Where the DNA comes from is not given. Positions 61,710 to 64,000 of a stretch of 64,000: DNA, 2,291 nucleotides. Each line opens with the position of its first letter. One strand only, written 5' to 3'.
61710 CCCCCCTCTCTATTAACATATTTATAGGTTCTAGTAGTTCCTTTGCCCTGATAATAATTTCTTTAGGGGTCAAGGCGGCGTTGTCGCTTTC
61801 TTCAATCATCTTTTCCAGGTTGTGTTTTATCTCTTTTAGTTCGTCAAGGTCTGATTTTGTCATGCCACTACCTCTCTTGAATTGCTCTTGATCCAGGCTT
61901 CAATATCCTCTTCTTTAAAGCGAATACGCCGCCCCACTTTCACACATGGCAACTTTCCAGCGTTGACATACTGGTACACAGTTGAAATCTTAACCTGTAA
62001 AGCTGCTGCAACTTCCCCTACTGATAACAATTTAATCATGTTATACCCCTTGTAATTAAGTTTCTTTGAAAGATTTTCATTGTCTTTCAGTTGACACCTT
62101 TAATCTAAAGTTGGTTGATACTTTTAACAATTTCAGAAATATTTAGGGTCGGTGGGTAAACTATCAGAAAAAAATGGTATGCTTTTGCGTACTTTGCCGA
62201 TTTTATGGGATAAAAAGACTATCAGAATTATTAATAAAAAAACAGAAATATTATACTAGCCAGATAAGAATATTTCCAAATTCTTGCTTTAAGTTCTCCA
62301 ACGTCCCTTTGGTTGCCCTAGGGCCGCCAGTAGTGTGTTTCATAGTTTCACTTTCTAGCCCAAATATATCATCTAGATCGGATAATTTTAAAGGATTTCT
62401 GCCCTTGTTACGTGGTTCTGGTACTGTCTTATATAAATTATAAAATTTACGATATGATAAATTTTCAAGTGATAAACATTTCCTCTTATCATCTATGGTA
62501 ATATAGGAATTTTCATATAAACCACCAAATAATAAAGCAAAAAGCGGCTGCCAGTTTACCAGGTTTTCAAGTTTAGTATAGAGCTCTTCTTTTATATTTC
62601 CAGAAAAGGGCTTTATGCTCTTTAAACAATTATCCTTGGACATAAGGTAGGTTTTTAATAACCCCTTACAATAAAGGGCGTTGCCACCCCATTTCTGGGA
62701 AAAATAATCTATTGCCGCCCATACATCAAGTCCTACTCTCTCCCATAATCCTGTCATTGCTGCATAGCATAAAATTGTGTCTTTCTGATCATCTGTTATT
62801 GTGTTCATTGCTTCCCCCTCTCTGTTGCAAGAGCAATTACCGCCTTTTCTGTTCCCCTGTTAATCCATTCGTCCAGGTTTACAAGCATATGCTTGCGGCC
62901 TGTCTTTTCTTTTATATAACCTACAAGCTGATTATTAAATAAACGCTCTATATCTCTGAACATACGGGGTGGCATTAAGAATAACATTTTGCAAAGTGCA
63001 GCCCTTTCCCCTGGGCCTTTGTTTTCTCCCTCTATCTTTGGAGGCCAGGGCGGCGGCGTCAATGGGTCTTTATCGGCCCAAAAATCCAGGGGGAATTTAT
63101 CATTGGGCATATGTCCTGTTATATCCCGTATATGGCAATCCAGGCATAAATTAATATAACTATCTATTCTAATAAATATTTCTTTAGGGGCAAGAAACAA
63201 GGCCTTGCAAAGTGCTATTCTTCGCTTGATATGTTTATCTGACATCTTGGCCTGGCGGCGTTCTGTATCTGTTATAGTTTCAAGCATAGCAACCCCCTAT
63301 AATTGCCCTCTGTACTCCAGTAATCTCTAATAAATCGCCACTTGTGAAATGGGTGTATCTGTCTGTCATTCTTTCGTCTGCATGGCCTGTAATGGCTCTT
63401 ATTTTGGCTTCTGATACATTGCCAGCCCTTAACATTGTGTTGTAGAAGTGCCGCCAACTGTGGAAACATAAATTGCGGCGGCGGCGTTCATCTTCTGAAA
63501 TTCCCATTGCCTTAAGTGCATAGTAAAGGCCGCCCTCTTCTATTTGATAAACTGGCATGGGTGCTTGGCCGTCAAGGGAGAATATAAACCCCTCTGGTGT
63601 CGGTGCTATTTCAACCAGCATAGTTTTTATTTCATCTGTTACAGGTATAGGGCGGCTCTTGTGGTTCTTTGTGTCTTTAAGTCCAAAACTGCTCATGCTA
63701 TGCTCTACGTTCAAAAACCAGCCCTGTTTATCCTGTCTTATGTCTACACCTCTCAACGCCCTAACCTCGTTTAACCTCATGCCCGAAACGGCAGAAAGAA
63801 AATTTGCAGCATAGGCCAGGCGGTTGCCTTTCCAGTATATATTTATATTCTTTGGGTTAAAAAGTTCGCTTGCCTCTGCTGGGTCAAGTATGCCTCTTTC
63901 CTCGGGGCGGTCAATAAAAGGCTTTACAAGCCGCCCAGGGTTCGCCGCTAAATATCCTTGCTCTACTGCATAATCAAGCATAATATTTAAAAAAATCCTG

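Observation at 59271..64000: Minimal integrase, Xis and orphan-TerS element with no structural genes: candidate phage satellite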

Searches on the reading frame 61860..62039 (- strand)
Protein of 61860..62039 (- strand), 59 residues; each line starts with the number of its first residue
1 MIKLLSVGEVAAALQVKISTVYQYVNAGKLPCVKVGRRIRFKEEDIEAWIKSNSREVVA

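Call 6: search_protein_families(library=pfam, proteins=[window:61860-62039:-], max_evalue=1)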
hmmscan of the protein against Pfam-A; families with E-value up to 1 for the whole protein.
window:61860-62039:- (59 aa): 13 families
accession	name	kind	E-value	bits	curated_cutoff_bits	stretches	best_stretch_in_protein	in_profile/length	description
PF12728.13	HTH_17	-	2.7e-18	66.4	27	1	4-53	1-50/51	Helix-turn-helix domain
PF00376.29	MerR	-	0.0001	22.4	28.2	1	6-34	1-30/38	MerR family regulatory protein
PF13411.12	MerR_1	-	0.0002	21.8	21.6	1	6-47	2-44/69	MerR HTH family regulatory protein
PF21531.3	Rv2175c_wHTH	-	0.00026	21.3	27.1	1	3-35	14-46/57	DNA-binding protein Rv2175c, wHTH domain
PF05930.18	Phage_AlpA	-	0.019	15.2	21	1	4-50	3-51/51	Prophage CP4-57 regulatory protein (AlpA)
PF14165.11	YtzH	-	0.028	15.2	27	1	4-51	38-84/86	YtzH-like protein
PF13560.12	HTH_31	-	0.033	15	27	1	5-48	15-49/64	Helix-turn-helix domain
PF13384.12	HTH_23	-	0.049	13.9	24.6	1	5-26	18-39/50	Homeodomain-like domain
PF15943.11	YdaS_toxin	-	0.068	13.4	30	0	9-30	13-35/65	Bacterial toxin YdaS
PF01710.22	HTH_Tnp_IS630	-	0.083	13.4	21.3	1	7-54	21-69/119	Transposase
PF08281.18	Sigma70_r4_2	-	0.11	12.6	25.7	1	5-29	27-51/54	Sigma-70, region 4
PF13309.12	HTH_22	-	0.14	12.6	29.6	1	6-25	43-62/63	HTH domain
PF13518.12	HTH_28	-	0.16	12.6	25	1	3-26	11-34/52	Helix-turn-helix domain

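Call 7: search_protein_families(library=phrogs, proteins=[window:61860-62039:-], max_evalue=0.1)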
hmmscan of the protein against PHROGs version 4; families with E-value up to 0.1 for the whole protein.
window:61860-62039:- (59 aa): 23 families
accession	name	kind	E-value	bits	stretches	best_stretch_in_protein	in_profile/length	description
phrog_66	-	integration and excision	7.1e-14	53.3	1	2-55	91-145/412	excisionase and transcriptional regulator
phrog_15534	-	DNA, RNA and nucleotide metabolism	1.4e-09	39.4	1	4-54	43-92/93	HTH DNA binding protein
phrog_1840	-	integration and excision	2.3e-09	38.6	1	1-56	3-59/90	excisionase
phrog_597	-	DNA, RNA and nucleotide metabolism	6.8e-09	37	1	1-53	109-164/200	DNA binding protein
phrog_6401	-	DNA, RNA and nucleotide metabolism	3.4e-08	34.2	1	4-56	9-62/64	DNA binding protein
phrog_668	-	DNA, RNA and nucleotide metabolism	3.5e-08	34.3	1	4-57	63-117/181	HTH DNA binding protein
phrog_7338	-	unknown function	1.5e-07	32.6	1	3-56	29-83/87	-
phrog_7735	-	integration and excision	6.7e-06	27.4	1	3-53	4-53/99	excisionase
phrog_25262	-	unknown function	1.5e-05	25.9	1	4-53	34-84/106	-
phrog_2907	-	integration and excision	0.00022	22.6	1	3-57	5-64/117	excisionase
phrog_10045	-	DNA, RNA and nucleotide metabolism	0.00026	21.8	1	3-51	19-68/74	HTH DNA binding protein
phrog_6620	-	integration and excision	0.0014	19.2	1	5-56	2-57/201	transposase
phrog_12527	-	integration and excision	0.0029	18.7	1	3-51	28-76/130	excisionase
phrog_57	-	head and packaging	0.0038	18.1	1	3-56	11-65/199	terminase small subunit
phrog_4745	-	DNA, RNA and nucleotide metabolism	0.0064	17.3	1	3-55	30-89/107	DNA binding protein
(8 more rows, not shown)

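Call 8: search_protein_families(library=ncbifam, proteins=[window:61860-62039:-], max_evalue=0.1)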
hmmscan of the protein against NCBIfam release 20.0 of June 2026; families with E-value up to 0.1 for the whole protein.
window:61860-62039:- (59 aa): 5 families
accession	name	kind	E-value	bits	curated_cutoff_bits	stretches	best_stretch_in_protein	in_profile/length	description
NF047737.1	antiphage_MADS1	equivalog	9.7e-16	57.8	80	1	3-50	2-49/49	methylation-associated defense system helix-turn-helix domain-containing protein MAD1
TIGR01764.1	excise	domain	1.6e-14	54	28.8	1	4-51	1-48/49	excisionase family DNA-binding protein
NF033787.1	HTH_BldC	subfamily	1.2e-05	25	77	1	3-48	1-47/49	BldC family transcriptional regulator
NF033518.0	transpos_IS607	equivalog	0.0072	15.9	110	1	9-54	2-48/187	IS607 family transposase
NF046037.1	carphisopro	domain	0.084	13.1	38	0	7-31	11-35/54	carph-isopro domain-containing protein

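Call 26: search_protein_families(library=padloc, proteins=[window:61860-62039:-], max_evalue=0.1)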
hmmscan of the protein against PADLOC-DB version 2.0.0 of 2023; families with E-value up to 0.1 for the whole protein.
window:61860-62039:- (59 aa): 2 families
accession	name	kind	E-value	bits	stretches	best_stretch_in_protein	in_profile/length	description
PDLC04133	mad1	-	4.4e-13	47.3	1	4-51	5-52/60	mads_1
PDLC03348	MTase_II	-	0.00012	18.7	1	2-48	8-55/727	Type II methyltransferase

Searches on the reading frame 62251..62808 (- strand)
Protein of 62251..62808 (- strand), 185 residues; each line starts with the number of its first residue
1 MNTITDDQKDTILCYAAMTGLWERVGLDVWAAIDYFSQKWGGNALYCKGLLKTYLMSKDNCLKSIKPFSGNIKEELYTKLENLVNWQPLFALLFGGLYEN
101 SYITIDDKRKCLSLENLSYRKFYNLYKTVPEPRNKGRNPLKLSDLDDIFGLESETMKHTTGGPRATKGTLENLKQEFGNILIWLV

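Call 6: search_protein_families(library=pfam, proteins=[window:62251-62808:-], max_evalue=1)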
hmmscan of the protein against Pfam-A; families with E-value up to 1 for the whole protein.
window:62251-62808:- (185 aa): 0 families

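Call 7: search_protein_families(library=phrogs, proteins=[window:62251-62808:-], max_evalue=0.1)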
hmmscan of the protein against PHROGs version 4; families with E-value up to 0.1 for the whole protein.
window:62251-62808:- (185 aa): 2 families
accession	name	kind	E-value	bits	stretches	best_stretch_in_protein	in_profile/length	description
phrog_21030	-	unknown function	0.056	14.5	0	98-147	21-67/79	-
phrog_16334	-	unknown function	0.068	14.2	0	59-86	30-57/63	-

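Call 8: search_protein_families(library=ncbifam, proteins=[window:62251-62808:-], max_evalue=0.1)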
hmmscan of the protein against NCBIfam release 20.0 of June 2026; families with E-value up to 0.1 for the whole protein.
window:62251-62808:- (185 aa): 0 families

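Call 26: search_protein_families(library=padloc, proteins=[window:62251-62808:-], max_evalue=0.1)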
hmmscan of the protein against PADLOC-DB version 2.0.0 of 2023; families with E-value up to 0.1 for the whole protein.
window:62251-62808:- (185 aa): 0 families

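Call 111: search_solved_structures(query=A10, max_evalue=10)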
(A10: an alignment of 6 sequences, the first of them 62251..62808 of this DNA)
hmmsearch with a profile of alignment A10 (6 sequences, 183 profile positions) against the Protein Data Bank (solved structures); distinct sequences matched with E-value up to 10: 3.
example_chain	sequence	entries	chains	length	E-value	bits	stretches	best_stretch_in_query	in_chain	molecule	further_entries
9w7f_A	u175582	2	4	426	0.014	18.8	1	61-160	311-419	Probable methyltransferase EP424R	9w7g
9w69_A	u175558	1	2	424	0.017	18.4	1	61-159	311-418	Probable methyltransferase EP424R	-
9iq4_A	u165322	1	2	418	0.054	16.8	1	61-153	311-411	Methyltransferase EP424R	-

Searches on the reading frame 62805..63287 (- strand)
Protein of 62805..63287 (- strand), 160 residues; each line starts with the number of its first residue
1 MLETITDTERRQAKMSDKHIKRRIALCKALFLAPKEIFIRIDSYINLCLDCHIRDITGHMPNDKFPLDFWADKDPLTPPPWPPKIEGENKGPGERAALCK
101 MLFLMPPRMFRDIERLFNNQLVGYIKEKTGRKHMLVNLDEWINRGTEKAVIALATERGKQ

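Call 6: search_protein_families(library=pfam, proteins=[window:62805-63287:-], max_evalue=1)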
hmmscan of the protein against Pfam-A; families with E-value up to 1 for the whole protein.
window:62805-63287:- (160 aa): 2 families
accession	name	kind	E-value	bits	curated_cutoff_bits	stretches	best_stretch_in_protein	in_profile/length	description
PF14432.12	DYW_deaminase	-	0.011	16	24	1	4-53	12-58/93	DYW family of nucleic acid deaminases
PF03892.19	NapB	-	0.09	13.3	25.1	1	15-69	33-88/127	Nitrate reductase cytochrome c-type subunit (NapB)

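Call 7: search_protein_families(library=phrogs, proteins=[window:62805-63287:-], max_evalue=0.1)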
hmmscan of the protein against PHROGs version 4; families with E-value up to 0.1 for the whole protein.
window:62805-63287:- (160 aa): 1 family
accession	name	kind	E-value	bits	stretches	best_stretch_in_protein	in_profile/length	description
phrog_32237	-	unknown function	0.05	14.8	0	29-45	39-55/58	-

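Call 8: search_protein_families(library=ncbifam, proteins=[window:62805-63287:-], max_evalue=0.1)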
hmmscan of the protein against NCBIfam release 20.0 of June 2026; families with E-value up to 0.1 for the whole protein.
window:62805-63287:- (160 aa): 0 families

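Call 9: find_encoding_contigs(protein=window:62805-63287:-, flank=10000, max_places=10)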
Protein window:62805-63287:- (160 aa): 10 contigs read that carry it; 4 places shown.
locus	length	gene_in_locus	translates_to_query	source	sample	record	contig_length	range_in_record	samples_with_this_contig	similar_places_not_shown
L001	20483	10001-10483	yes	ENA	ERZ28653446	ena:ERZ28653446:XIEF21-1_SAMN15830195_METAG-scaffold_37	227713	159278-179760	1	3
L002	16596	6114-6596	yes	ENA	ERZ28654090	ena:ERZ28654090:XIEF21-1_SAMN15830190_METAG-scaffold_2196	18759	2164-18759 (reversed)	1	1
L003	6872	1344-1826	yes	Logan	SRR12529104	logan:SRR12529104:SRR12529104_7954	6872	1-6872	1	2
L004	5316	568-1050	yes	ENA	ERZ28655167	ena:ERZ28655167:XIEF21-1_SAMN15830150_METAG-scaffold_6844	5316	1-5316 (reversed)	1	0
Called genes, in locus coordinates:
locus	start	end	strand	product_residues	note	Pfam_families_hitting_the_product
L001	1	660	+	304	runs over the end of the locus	PF13187:Fer4_9 (faint), PF12838:Fer4_7 (faint), PF25160:LdpA_Fe-S-bd (faint), PF12797:Fer4_2 (faint), PF12837:Fer4_6 (faint), PF12801:Fer4_5, PF00037:Fer4 (weak)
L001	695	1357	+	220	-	PF00528:BPD_transp_1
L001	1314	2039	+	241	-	PF00528:BPD_transp_1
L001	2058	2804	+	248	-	PF02463:SMC_N, PF09818:ABC_ATPase (faint), PF00005:ABC_tran, PF13304:AAA_21 (weak)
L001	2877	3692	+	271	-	PF10613:Lig_chan-Glu_bd (faint), PF00497:SBP_bac_3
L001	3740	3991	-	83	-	PF12637:TSCPD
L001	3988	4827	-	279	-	PF00520:Ion_trans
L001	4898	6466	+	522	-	PF05496:RuvB_N (faint), PF13177:DNA_pol3_delta2, PF00004:AAA, PF07728:AAA_5 (weak), PF22608:DNAX_ATPase_lid (weak), PF12169:DNA_pol3_gamma3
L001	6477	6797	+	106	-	PF02575:YbaB_DNA_bd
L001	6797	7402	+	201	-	PF21176:RecR_HhH, PF01751:Toprim (weak), PF13662:Toprim_4, PF21175:RecR_C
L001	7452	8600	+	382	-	PF07690:MFS_1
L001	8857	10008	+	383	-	PF14659:Phage_int_SAM_3 (weak), PF00589:Phage_integrase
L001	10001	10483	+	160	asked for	-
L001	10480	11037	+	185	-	-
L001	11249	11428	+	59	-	PF12728:HTH_17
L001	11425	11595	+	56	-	-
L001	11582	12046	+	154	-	-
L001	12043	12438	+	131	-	-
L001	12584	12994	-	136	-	-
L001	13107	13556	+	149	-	-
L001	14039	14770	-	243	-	PF00899:ThiF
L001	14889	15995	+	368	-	PF01547:SBP_bac_1, PF13416:SBP_bac_8, PF13343:SBP_bac_6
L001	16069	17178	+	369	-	PF00005:ABC_tran, PF08402:TOBE_2 (weak)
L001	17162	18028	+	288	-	PF00528:BPD_transp_1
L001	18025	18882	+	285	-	PF00528:BPD_transp_1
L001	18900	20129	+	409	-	PF01368:DHH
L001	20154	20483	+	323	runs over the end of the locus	PF00288:GHMP_kinases_N, PF08544:GHMP_kinases_C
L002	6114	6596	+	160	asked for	-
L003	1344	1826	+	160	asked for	-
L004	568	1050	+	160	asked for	-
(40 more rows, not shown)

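Call 26: search_protein_families(library=padloc, proteins=[window:62805-63287:-], max_evalue=0.1)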
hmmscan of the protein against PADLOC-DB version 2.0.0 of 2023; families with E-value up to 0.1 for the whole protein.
window:62805-63287:- (160 aa): 0 families

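Call 112: search_solved_structures(query=A8, max_evalue=10)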
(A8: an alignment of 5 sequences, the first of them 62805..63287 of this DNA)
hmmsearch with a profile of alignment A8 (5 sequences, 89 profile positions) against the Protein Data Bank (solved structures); distinct sequences matched with E-value up to 10: 0.

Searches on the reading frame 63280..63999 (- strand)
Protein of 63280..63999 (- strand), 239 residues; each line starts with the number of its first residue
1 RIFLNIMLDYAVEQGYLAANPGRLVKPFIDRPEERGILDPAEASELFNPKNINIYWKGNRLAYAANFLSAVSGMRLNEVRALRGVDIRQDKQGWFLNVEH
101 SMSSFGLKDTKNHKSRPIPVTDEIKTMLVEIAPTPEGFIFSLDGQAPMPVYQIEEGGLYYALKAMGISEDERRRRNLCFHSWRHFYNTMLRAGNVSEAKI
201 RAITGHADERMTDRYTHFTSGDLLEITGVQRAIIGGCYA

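Call 6: search_protein_families(library=pfam, proteins=[window:63280-63999:-], max_evalue=1)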
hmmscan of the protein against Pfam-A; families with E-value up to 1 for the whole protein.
window:63280-63999:- (239 aa): 1 family
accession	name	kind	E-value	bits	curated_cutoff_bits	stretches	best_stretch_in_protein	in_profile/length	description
PF00589.27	Phage_integrase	-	4.6e-11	43.2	27.1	1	70-218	32-168/172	Phage integrase family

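Call 7: search_protein_families(library=phrogs, proteins=[window:63280-63999:-], max_evalue=0.1)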
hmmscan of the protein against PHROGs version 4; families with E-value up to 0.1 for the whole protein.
window:63280-63999:- (239 aa): 7 families
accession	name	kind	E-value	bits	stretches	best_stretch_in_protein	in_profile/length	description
phrog_1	-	integration and excision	1.3e-29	104.9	1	3-222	235-439/611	integrase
phrog_216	-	integration and excision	3.4e-19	70.1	1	5-223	23-229/301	integrase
phrog_7685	-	integration and excision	7.2e-05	23.4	1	173-221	177-226/240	integrase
phrog_35951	-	unknown function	0.00041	21.8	1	175-234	19-78/97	-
phrog_23271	-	unknown function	0.0015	19.5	1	180-227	12-55/67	-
phrog_34557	-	integration and excision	0.0021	18.8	0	178-218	126-166/183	integrase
phrog_26755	-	unknown function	0.028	15.6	1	163-198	25-59/74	-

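Call 8: search_protein_families(library=ncbifam, proteins=[window:63280-63999:-], max_evalue=0.1)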
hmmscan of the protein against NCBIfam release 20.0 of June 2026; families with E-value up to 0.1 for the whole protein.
window:63280-63999:- (239 aa): 5 families
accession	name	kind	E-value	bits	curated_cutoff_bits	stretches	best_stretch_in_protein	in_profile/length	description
NF040815.2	recomb_XerA_Arch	equivalog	0.00015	21.4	220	1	72-222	124-258/263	site-specific tyrosine recombinase/integron integrase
TIGR02224.1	recomb_XerC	equivalog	0.00034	20.1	335.15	1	9-224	78-283/295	tyrosine recombinase XerC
TIGR02249.1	integrase_gron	subfamily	0.0025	17.2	265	0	176-219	258-301/315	integron integrase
TIGR02225.1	recomb_XerD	equivalog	0.0069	15.7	329.6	1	11-225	77-281/290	site-specific tyrosine recombinase XerD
NF003462.0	PRK05084.1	equivalog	0.045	12.5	267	0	177-220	303-346/360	tyrosine recombinase XerS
